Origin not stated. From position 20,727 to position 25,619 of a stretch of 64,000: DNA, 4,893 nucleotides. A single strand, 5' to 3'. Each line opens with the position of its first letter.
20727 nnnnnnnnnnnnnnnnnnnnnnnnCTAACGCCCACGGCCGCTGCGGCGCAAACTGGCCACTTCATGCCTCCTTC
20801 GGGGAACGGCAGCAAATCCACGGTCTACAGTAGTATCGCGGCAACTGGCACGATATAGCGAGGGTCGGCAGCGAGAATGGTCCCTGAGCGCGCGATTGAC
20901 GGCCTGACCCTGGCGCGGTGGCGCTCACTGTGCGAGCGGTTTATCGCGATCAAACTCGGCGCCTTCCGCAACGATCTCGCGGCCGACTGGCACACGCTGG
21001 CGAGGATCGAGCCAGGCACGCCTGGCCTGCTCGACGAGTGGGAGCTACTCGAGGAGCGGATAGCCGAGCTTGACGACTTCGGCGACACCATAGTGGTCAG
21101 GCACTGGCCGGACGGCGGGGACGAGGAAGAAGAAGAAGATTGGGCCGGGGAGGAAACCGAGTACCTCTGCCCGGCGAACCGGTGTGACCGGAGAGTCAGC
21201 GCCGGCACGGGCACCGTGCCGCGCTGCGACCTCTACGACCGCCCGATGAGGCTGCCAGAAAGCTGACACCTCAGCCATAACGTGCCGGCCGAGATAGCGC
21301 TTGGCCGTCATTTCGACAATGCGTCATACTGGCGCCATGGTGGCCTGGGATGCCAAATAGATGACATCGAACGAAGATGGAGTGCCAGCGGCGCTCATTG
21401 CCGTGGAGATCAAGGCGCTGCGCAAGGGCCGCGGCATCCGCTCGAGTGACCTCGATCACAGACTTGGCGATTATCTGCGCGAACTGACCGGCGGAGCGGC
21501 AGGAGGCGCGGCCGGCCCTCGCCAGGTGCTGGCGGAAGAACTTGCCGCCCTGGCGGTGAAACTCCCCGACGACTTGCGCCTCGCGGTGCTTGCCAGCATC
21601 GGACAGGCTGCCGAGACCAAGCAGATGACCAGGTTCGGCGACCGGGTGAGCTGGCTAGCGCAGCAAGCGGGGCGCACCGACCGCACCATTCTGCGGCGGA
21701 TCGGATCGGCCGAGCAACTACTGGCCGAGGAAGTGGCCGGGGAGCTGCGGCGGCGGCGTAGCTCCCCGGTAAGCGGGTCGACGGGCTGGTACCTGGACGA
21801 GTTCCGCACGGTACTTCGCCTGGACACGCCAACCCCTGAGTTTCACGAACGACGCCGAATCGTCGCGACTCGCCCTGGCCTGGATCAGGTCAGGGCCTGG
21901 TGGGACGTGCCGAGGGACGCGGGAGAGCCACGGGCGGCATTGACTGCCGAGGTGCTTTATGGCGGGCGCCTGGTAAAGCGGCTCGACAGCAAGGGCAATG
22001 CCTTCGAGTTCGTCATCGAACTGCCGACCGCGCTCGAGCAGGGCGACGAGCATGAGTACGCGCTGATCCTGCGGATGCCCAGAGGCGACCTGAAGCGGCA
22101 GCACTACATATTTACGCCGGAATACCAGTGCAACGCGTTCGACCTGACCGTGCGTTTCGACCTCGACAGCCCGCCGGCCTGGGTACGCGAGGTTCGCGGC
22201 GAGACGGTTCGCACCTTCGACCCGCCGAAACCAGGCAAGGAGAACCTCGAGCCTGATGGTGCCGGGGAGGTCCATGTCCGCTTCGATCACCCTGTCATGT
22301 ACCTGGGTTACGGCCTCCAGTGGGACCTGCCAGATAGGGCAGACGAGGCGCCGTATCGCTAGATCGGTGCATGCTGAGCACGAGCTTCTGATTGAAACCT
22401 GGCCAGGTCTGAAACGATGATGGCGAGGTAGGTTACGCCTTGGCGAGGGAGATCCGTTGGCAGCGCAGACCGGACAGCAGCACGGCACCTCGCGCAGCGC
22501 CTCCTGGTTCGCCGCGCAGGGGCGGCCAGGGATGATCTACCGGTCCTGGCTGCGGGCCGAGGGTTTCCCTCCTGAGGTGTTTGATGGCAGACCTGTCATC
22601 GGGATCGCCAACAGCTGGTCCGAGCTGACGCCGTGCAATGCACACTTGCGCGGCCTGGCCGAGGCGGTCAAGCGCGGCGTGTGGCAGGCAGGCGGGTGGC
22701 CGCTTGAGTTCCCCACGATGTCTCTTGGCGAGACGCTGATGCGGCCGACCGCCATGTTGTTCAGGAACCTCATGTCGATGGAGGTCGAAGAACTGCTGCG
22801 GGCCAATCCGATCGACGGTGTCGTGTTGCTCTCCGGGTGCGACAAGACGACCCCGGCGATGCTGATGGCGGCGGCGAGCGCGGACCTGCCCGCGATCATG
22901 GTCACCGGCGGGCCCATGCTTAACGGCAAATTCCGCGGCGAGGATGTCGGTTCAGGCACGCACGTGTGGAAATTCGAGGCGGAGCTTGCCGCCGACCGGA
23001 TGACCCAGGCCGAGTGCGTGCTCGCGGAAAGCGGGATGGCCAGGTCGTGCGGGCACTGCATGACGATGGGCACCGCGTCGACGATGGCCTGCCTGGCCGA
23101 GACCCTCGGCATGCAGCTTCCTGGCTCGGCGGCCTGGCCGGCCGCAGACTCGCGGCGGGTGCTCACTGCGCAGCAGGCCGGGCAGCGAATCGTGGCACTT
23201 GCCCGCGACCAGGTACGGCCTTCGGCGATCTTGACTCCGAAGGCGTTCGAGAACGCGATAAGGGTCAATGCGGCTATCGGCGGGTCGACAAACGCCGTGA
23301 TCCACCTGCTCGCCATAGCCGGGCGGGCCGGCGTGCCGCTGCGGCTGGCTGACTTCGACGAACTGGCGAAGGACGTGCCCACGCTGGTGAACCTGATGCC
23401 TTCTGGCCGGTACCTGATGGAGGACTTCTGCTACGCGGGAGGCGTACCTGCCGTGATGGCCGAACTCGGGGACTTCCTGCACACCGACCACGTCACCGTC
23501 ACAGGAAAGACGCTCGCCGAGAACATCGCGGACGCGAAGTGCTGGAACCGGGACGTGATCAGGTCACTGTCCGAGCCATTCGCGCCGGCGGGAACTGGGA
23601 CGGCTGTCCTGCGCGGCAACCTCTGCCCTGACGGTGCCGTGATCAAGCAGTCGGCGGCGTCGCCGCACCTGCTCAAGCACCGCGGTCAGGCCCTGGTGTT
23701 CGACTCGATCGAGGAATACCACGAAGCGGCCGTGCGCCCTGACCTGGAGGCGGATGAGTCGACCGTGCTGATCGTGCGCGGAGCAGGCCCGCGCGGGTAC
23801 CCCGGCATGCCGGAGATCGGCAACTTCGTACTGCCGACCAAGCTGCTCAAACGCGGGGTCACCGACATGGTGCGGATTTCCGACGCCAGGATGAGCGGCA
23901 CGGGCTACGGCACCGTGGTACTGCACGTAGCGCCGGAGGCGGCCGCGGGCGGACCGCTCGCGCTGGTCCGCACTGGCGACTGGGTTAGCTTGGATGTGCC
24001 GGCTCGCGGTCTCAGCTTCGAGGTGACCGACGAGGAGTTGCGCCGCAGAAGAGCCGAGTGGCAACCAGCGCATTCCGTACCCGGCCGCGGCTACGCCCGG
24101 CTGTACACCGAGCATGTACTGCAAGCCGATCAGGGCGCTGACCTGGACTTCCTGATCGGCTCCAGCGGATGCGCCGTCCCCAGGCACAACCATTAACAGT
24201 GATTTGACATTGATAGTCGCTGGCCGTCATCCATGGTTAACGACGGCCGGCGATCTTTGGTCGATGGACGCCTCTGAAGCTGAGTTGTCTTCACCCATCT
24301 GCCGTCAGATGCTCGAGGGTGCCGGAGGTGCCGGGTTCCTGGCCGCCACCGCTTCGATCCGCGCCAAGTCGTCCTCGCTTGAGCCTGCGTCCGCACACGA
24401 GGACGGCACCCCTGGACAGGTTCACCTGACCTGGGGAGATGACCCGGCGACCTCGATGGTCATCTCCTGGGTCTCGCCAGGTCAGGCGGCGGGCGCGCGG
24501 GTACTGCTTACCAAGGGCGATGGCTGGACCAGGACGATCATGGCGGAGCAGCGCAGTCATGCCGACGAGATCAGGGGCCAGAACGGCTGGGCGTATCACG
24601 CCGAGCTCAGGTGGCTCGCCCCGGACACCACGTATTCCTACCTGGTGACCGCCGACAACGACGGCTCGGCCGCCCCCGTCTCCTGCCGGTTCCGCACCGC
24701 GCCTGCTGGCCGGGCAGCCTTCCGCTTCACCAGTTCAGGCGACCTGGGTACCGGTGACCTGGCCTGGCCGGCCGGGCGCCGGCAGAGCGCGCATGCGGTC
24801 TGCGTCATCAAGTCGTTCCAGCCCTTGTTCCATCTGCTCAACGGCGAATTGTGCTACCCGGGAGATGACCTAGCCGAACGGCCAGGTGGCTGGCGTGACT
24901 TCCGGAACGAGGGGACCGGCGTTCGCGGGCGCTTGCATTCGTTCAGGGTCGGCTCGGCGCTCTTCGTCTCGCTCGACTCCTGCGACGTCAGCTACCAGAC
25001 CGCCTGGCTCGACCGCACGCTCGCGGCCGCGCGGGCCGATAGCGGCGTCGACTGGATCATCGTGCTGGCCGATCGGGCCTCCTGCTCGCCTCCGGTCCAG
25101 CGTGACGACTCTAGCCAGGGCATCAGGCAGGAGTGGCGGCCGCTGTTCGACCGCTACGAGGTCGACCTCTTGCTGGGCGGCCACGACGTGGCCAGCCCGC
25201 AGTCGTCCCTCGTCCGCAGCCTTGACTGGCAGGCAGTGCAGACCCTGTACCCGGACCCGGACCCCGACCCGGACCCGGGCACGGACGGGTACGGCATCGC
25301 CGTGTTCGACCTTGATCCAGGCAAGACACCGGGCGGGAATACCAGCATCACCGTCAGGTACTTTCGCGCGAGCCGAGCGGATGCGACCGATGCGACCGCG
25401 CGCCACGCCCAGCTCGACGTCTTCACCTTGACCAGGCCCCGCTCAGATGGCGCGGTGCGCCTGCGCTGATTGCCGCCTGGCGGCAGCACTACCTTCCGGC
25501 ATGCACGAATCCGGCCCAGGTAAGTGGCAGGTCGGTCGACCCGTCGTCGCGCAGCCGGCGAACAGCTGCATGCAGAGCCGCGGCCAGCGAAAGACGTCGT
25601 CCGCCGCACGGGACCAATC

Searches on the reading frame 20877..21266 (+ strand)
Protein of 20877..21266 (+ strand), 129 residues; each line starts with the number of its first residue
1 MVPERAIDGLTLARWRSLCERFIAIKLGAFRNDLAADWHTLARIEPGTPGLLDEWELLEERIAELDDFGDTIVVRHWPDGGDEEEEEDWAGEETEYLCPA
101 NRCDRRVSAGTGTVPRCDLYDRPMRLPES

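Call 8: search_protein_families(library=pfam, proteins=[window:20877-21266:+], max_evalue=0.001)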
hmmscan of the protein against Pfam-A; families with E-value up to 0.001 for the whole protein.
window:20877-21266:+ (129 aa): 0 families

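Call 49: find_homologous_proteins(query=A1, max_evalue=0.001)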
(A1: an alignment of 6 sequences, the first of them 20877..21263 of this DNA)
Query A1 (6 sequences) (129 aa, profile of the alignment): 47 proteins with E <= 0.001 among 1987 candidates.
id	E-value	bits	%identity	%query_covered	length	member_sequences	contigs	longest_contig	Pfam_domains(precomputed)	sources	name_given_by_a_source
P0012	2.8e-59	217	41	91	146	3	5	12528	-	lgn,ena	-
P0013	9.4e-57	209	37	91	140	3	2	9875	-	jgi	-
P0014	1.2e-53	199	43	91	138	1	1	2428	-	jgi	jgi:hypothetical protein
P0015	2.6e-53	198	42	91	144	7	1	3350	-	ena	-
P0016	3.0e-53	198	38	83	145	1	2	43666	-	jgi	jgi:hypothetical protein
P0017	4.4e-53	197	44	96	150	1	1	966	-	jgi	jgi:hypothetical protein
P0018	7.3e-52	193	100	100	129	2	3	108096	-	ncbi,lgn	-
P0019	2.9e-51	191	37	95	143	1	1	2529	-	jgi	jgi:hypothetical protein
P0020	3.3e-51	191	44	91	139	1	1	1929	-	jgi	jgi:hypothetical protein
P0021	2.0e-49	185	46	91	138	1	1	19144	-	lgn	-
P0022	3.4e-48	181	51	95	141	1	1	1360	-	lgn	-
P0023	6.3e-48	180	41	94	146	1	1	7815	-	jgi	jgi:hypothetical protein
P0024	8.9e-48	180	49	92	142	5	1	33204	-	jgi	-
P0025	3.1e-47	178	42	95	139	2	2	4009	-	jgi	jgi:hypothetical protein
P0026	9.1e-47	177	38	88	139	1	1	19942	-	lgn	-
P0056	7.3e-32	128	37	85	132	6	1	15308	-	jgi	-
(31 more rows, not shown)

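Call 51: find_encoding_contigs(protein=P0024, flank=10000, max_places=2)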
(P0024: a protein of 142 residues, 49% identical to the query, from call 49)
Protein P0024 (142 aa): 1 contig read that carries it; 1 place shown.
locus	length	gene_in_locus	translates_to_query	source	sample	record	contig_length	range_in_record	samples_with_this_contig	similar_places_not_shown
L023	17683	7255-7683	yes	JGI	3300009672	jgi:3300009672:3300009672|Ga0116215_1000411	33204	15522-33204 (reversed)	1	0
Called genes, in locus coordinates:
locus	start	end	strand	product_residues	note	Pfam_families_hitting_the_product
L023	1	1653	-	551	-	?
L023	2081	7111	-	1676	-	PF19974:TCAD9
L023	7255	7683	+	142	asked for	-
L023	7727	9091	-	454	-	PF14362:DUF4407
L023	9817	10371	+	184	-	PF04055:Radical_SAM, PF13353:Fer4_12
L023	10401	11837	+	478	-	-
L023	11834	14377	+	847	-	PF13191:AAA_16 (faint), PF14532:Sigma54_activ_2 (faint), PF05496:RuvB_N (faint), PF13604:AAA_30 (faint), PF00004:AAA, PF01078:Mg_chelatase (faint), PF00004:AAA, PF17866:AAA_lid_6, +7 more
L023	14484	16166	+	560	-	-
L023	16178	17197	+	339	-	PF19993:DO-GTPase2 (faint)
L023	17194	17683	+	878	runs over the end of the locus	-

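Call 52: find_encoding_contigs(protein=P0056, flank=10000, max_places=2)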
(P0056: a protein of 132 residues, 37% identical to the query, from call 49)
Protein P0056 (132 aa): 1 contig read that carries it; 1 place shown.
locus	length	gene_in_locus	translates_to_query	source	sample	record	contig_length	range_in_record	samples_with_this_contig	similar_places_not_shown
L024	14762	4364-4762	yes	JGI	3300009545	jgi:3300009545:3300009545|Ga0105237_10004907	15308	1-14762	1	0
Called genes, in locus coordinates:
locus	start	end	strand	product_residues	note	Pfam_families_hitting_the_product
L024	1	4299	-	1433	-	?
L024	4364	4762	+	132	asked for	-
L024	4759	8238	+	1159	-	PF12770:CHAT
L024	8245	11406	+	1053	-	PF12770:CHAT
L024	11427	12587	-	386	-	PF10137:CAP12-PCTIR_TIR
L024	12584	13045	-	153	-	PF18167:Sa_NUDIX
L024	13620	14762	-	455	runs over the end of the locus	PF03704:BTAD (weak), PF20016:ThsA_Macro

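Call 59: search_protein_families(library=pfam, proteins=[window:20877-21263:+], max_evalue=1)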
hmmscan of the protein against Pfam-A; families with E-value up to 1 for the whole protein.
window:20877-21263:+ (129 aa): 0 families

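Call 62: search_protein_families(library=ncbifam, proteins=[window:20877-21266:+], max_evalue=0.001)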
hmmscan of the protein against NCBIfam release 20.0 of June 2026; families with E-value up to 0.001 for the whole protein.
window:20877-21266:+ (129 aa): 0 families

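Call 63: predict_structure(alignment_id=A7)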
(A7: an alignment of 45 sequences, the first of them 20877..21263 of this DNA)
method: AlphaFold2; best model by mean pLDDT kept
length: 129 residues; sequences in the alignment: 45
mean_pLDDT: 80.0   pTM: 0.64
mean pLDDT of the five models: 80.0, 78.5, 77.8, 76.3, 73.8
residues with pLDDT >= 90: 41; 70-90: 56; 50-70: 20; < 50: 12
segments of 3 or more residues with pLDDT < 50: 1-3, 72-74, 76-81
pLDDT, mean of each block of 10 residues (from residue 1): 59 88 94 96 87 95 83 49 55 83 84 85 82
secondary structure, 60 per line:
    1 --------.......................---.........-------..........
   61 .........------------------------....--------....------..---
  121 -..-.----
elements in order: H9-31 H35-43 H51-69 E94-97 E106-109

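Call 70: fold_search(model_id=the predicted structure, library=pdb)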
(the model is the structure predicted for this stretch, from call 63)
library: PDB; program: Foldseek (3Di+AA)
matches with E <= 10: 68; with E <= 0.001: 0
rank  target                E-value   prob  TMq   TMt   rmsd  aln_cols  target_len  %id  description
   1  4ym7_CA               1.5e+00  0.21  0.22  0.03   5.1        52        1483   21  RNA polymerase I structure with an alternative dimer hinge (released 2015-09-09)
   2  9a6i_A                1.6e+00  0.14  0.19  0.31   8.5        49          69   14  Integrative model of YDJO-SIGA by crosslinking MS and deep learning (released 2024-09-18)
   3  9kbo_A                2.2e+00  0.18  0.21  0.11   2.8        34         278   26  Crystal structure of human Shiftless (SFL) containing phosphorylation sites Ser249, Thr250, Thr253 and Ser256 (released 2025-11-19)
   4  7zhg_W                2.5e+00  0.12  0.20  0.34   3.7        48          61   12  High-resolution cryo-EM structure of Pyrococcus abyssi 30S ribosomal subunit bound to mRNA and initiator tRNA anticodo (released 2022-06-29)
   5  4ym7_AA               2.8e+00  0.11  0.21  0.03   7.9        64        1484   20  RNA polymerase I structure with an alternative dimer hinge (released 2015-09-09)
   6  1qxf_MODEL_1_A        2.8e+00  0.10  0.18  0.34   3.1        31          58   16  SOLUTION STRUCTURE OF 30S RIBOSOMAL PROTEIN S27E FROM ARCHAEOGLOBUS FULGIDUS: GR2, A NESG TARGET PROTEIN (released 2003-09-16)
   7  8rxh_Sc               2.8e+00  0.09  0.19  0.26   5.6        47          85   17  CRYO-EM STRUCTURE OF LEISHMANIA MAJOR 80S RIBOSOME WITH A/P/E-site tRNA AND mRNA : PARENTAL STRAIN (released 2024-05-15)
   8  4mtd_C                3.2e+00  0.03  0.17  0.16  15.9       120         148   14  Zinc Uptake Regulator Complexed With Zinc AND DNA (released 2014-11-05)
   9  9kbo_B                3.4e+00  0.14  0.21  0.11   2.7        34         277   26  Crystal structure of human Shiftless (SFL) containing phosphorylation sites Ser249, Thr250, Thr253 and Ser256 (released 2025-11-19)
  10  4v6i_AX               3.4e+00  0.09  0.20  0.39   4.1        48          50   14  Localization of the small subunit ribosomal proteins into a 6.1 A cryo-EM map of Saccharomyces cerevisiae translating (released 2014-07-09)
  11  4ym7_BA               3.6e+00  0.13  0.23  0.03   4.5        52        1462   21  RNA polymerase I structure with an alternative dimer hinge (released 2015-09-09)
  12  9e71_BY               3.6e+00  0.08  0.20  0.33  11.3        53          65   15  Cryo-EM structure of the Pyrobaculum calidifontis 70S ribosome (released 2024-11-20)
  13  6skf_Ax               3.6e+00  0.06  0.17  0.28   7.0        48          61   12  Cryo-EM Structure of T. kodakarensis 70S ribosome (released 2020-07-29)
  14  4ym7_FA               3.8e+00  0.13  0.23  0.03   5.0        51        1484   20  RNA polymerase I structure with an alternative dimer hinge (released 2015-09-09)
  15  4ym7_DA               3.8e+00  0.08  0.19  0.03   6.4        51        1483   24  RNA polymerase I structure with an alternative dimer hinge (released 2015-09-09)
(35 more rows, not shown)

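Call 89: search_protein_families(library=padloc, proteins=[window:20877-21263:+, L024:11427-12587:-, L024:12584-13045:-], max_evalue=0.01)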
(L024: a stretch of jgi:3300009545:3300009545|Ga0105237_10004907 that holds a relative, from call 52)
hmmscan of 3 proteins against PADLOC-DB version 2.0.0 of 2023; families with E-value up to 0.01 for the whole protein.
window:20877-21263:+ (129 aa): 0 families

L024:11427-12587:- (386 aa): 5 families
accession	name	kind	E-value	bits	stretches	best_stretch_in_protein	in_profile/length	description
PDLC05003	PDC-S35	-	4.4e-15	53.9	1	195-355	86-237/245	-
PDLC05005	PDC-S35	-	3.1e-13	48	1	196-354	116-258/264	-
PDLC05006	PDC-S35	-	6.5e-11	40.1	1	195-354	79-227/231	-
PDLC05004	PDC-S35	-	1.4e-10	39.2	1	196-354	117-260/265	-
PDLC05007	PDC-S35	-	5.8e-10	37.3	1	198-354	133-273/278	-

L024:12584-13045:- (153 aa): 4 families
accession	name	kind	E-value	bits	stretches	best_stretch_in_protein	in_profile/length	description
PDLC00667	Effector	-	2.6e-06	25.1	1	2-124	141-256/299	2TM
PDLC03809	RTasNUDIX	-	5.9e-05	20.6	1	2-47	100-142/234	DRT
PDLC00693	Effector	-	0.00023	18.9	1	3-70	110-173/243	2TM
PDLC00675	Effector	-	0.00036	18.4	1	2-122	133-245/276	2TM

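Call 93: search_protein_families(library=phrogs, proteins=[window:20877-21263:+], max_evalue=0.01)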
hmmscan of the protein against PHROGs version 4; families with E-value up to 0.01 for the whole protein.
window:20877-21263:+ (129 aa): 0 families

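Call 97: search_protein_families(library=pfam, proteins=[L023:1-1653:-], max_evalue=0.001)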
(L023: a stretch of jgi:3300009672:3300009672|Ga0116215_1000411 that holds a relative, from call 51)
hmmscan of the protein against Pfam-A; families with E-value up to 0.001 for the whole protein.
L023:1-1653:- (551 aa): 3 families
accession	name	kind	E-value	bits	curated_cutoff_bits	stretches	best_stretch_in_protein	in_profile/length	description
PF01381.28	HTH_3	-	3.3e-10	40.3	23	1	2-53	1-51/55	Helix-turn-helix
PF13560.12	HTH_31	-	3.3e-09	37.4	27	1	2-60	6-64/64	Helix-turn-helix domain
PF00931.28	NB-ARC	-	1.5e-06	28.1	23.5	1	108-305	5-208/248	NB-ARC domain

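Call 109: fold_search(model_id=the predicted structure, library=viral)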
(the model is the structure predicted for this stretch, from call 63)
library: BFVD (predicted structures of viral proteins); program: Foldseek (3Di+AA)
matches with E <= 10: 196; with E <= 0.001: 0
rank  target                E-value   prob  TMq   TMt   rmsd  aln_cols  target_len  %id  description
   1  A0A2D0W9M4            1.4e-01  0.66  0.25  0.17  21.0        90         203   17  Transcription elongation protein SprT [Bordetella phage FP1]
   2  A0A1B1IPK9            2.0e-01  0.23  0.25  0.12  19.0       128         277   13  (no name in the UniProt tables at hand)
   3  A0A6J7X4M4            2.4e-01  0.30  0.23  0.29  18.9        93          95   24  Uncharacterized protein [uncultured Caudovirales phage]
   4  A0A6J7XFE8            5.7e-01  0.51  0.25  0.44   8.2        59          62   17  Uncharacterized protein [uncultured Caudovirales phage]
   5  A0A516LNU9            5.7e-01  0.10  0.22  0.18  17.4       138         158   15  (no name in the UniProt tables at hand)
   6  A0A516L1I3            7.7e-01  0.25  0.28  0.33   7.8        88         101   14  (no name in the UniProt tables at hand)
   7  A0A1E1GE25            8.2e-01  0.09  0.21  0.21  16.1       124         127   18  (no name in the UniProt tables at hand)
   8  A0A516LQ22            9.9e-01  0.12  0.20  0.26  13.7        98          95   18  (no name in the UniProt tables at hand)
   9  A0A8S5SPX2            9.9e-01  0.06  0.17  0.18  16.1       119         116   16  Helix-turn-helix domain protein [Siphoviridae sp. ctLdn10]
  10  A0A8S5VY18            1.1e+00  0.10  0.23  0.24  25.1       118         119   17  Uncharacterized protein [Ackermannviridae sp.]
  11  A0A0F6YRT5            1.1e+00  0.06  0.18  0.19  22.7        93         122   16  Uncharacterized protein [Mycobacterium phage Phayonce]
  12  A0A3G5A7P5            1.2e+00  0.04  0.17  0.09  22.5       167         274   12  Uncharacterized protein [Hyperionvirus sp.]
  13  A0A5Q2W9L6            1.3e+00  0.10  0.22  0.14  17.2       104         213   15  (no name in the UniProt tables at hand)
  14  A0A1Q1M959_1          1.3e+00  0.07  0.23  0.03  16.1       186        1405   10  Replicase [Agaricus bisporus endornavirus 1]
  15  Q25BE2                1.3e+00  0.20  0.21  0.36   5.3        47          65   17  Uncharacterized protein [His 2 virus]
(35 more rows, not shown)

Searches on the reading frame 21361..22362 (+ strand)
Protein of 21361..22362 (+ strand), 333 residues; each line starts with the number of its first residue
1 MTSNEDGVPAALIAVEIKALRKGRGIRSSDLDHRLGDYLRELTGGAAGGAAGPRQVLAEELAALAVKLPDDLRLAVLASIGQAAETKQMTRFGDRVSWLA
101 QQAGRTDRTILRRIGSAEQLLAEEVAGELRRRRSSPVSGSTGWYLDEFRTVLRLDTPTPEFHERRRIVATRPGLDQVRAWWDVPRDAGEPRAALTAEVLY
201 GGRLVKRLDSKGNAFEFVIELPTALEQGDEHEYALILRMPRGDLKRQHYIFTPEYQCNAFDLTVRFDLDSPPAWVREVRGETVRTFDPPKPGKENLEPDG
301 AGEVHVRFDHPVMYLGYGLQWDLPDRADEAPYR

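Call 8: search_protein_families(library=pfam, proteins=[window:21361-22362:+], max_evalue=0.001)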
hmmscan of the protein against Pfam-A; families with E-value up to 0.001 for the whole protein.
window:21361-22362:+ (333 aa): 0 families

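Call 59: search_protein_families(library=pfam, proteins=[window:21361-22359:+], max_evalue=1)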
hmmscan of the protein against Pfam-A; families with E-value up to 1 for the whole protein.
window:21361-22359:+ (333 aa): 0 families

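Call 62: search_protein_families(library=ncbifam, proteins=[window:21361-22362:+], max_evalue=0.001)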
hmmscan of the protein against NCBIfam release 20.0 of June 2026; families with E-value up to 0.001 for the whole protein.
window:21361-22362:+ (333 aa): 0 families

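Call 89: search_protein_families(library=padloc, proteins=[window:21361-22359:+], max_evalue=0.01)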
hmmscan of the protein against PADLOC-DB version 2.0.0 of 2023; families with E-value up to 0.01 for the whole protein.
window:21361-22359:+ (333 aa): 0 families

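Call 92: search_solved_structures(query=A10, max_evalue=10)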
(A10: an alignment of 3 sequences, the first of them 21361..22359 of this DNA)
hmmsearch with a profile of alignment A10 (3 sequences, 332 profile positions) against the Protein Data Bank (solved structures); distinct sequences matched with E-value up to 10: 2.
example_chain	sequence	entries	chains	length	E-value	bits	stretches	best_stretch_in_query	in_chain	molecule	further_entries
5j9q_G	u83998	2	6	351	0.84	12.1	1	205-255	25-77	Enhancer of polycomb-like protein 1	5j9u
8x2x_M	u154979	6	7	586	1.4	11.3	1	204-255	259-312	glutathione transferase,Enhancer of polycomb-like protein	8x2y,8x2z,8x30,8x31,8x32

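Call 93: search_protein_families(library=phrogs, proteins=[window:21361-22359:+], max_evalue=0.01)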
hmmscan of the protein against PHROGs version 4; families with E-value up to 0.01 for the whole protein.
window:21361-22359:+ (333 aa): 0 families

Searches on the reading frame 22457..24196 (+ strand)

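Call 8: search_protein_families(library=pfam, proteins=[window:22457-24196:+], max_evalue=0.001)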
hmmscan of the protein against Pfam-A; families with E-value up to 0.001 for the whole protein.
window:22457-24196:+ (579 aa): 2 families
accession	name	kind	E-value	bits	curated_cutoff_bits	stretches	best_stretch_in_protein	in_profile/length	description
PF00920.27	ILVD_EDD_N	-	5.8e-117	390.8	27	1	45-356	1-316/316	Dihydroxy-acid/6-phosphogluconate dehydratase N-terminal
PF24877.1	ILV_EDD_C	-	1.1e-61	208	27.7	1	366-561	1-191/191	Dihydroxy-acid/6-phosphogluconate dehydratase C-terminal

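Call 62: search_protein_families(library=ncbifam, proteins=[window:22457-24196:+], max_evalue=0.001)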
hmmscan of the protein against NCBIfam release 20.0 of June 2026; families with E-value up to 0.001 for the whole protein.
window:22457-24196:+ (579 aa): 8 families
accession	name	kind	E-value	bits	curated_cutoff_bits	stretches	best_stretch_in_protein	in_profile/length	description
NF004784.0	PRK06131.1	subfamily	2.1e-267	888.2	539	1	7-579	5-576/576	dihydroxy-acid dehydratase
NF009559.0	PRK13016.1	equivalog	1.4e-249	829.2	882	1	9-578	7-576/578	L-arabinonate dehydratase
NF009560.0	PRK13017.1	subfamily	3.2e-234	778.6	684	1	7-579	5-595/595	dihydroxy-acid dehydratase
NF002068.0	PRK00911.1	subfamily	1.8e-150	502.1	644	1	28-561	19-553/559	dihydroxy-acid dehydratase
TIGR00110.1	ilvD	equivalog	3.3e-143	478.1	618.15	1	29-563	3-541/543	dihydroxy-acid dehydratase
NF009103.0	PRK12448.1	equivalog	8.9e-101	337.9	710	2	18-359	8-363/616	dihydroxy-acid dehydratase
TIGR03432.1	yjhG_yagF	hypoth_equivalog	1.8e-63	214.6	808.15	2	100-358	127-389/640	YjhG/YagF family D-xylonate dehydratase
TIGR01196.1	edd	equivalog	6e-61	206.4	708.25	1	79-540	105-574/601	phosphogluconate dehydratase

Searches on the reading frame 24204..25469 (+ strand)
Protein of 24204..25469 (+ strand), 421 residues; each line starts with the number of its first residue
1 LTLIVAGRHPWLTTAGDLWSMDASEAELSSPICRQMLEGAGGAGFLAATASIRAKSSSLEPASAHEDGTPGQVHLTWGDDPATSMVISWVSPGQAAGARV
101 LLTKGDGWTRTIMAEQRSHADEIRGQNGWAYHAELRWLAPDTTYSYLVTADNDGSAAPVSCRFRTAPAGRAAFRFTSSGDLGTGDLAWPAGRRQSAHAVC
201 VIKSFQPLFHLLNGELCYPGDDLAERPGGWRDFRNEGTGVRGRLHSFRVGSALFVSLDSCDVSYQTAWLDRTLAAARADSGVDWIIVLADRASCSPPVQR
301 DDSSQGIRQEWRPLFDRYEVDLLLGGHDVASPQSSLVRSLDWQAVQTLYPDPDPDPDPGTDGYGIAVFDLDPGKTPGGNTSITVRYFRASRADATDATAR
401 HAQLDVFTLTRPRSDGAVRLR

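Call 8: search_protein_families(library=pfam, proteins=[window:24204-25469:+], max_evalue=0.001)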
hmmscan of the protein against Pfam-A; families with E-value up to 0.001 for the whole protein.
window:24204-25469:+ (421 aa): 1 family
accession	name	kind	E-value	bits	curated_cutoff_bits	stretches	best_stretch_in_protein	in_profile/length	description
PF16656.11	Pur_ac_phosph_N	-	8.9e-15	55.5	30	1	70-155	1-85/93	Purple acid Phosphatase, N-terminal domain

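Call 62: search_protein_families(library=ncbifam, proteins=[window:24204-25469:+], max_evalue=0.001)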
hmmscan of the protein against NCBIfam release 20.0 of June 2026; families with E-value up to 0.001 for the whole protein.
window:24204-25469:+ (421 aa): 0 families
